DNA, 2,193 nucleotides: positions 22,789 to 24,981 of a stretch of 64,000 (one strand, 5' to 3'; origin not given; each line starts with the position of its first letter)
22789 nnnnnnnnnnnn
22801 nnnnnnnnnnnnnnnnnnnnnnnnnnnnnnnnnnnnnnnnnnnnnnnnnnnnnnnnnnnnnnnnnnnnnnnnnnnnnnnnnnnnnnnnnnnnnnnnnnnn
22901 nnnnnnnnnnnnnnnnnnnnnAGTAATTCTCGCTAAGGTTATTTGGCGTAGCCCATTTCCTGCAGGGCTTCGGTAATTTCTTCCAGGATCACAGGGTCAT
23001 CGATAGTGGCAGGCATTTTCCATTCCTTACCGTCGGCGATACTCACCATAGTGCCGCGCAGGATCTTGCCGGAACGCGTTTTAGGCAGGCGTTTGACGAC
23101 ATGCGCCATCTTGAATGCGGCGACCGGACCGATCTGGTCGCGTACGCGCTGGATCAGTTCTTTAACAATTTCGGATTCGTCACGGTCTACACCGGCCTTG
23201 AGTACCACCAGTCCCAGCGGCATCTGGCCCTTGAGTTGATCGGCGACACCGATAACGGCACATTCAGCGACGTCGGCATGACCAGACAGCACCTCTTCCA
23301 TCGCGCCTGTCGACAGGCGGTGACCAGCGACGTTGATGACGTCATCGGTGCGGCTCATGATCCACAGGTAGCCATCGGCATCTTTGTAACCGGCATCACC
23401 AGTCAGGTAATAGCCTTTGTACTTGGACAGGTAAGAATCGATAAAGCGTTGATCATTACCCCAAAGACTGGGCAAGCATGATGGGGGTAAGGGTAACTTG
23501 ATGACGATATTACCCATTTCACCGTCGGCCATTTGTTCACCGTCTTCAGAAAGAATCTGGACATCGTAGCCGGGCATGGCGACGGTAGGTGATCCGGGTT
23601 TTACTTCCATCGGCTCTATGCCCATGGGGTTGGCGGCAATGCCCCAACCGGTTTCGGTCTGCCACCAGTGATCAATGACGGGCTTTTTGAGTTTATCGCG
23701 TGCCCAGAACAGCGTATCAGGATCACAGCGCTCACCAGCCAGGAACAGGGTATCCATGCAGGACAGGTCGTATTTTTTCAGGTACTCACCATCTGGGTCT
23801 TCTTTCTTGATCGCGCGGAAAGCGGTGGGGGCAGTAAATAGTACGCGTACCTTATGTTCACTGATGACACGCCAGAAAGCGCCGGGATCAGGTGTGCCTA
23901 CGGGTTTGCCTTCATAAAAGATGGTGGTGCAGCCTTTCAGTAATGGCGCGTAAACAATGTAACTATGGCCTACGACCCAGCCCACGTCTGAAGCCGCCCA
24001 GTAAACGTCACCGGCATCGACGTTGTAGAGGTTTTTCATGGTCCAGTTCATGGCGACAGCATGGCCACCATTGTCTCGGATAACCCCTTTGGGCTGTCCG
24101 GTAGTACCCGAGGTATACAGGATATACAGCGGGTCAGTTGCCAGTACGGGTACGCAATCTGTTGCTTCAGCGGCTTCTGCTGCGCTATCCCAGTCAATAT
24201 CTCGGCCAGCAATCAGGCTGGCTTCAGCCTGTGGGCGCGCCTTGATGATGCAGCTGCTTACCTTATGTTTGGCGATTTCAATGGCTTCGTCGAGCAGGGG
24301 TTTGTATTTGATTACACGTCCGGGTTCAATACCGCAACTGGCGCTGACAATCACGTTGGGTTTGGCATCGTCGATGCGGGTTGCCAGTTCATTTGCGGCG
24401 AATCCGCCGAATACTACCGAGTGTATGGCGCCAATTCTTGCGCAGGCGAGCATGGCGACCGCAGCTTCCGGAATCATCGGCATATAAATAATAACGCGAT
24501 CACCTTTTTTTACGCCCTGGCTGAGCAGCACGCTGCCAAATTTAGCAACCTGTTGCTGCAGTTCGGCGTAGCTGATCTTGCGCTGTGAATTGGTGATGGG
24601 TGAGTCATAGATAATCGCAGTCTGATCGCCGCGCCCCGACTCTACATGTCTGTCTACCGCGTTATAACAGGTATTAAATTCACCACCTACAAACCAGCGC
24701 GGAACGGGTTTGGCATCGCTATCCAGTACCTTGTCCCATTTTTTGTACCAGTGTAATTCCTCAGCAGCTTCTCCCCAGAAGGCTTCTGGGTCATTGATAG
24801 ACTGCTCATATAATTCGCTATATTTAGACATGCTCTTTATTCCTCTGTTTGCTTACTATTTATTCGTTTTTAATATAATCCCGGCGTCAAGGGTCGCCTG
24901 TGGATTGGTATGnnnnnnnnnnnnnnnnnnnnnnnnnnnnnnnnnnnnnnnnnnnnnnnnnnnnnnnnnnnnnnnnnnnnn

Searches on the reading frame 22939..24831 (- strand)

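Call 93: search_protein_families(library=pfam, proteins=[window:22939-24831:-], max_evalue=0.000001)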
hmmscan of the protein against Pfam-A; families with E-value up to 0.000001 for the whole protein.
window:22939-24831:- (630 aa): 3 families
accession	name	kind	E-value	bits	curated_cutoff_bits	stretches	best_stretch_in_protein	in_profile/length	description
PF00501.34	AMP-binding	-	3.6e-75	253.6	29.9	1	66-445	7-375/384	AMP-binding enzyme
PF16177.11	ACAS_N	-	4e-26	91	27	1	4-58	1-55/55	Acetyl-coenzyme A synthetase N-terminus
PF13193.12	AMP-binding_C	-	5.2e-25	88.6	24.5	1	511-589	2-76/76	AMP-binding enzyme C-terminal domain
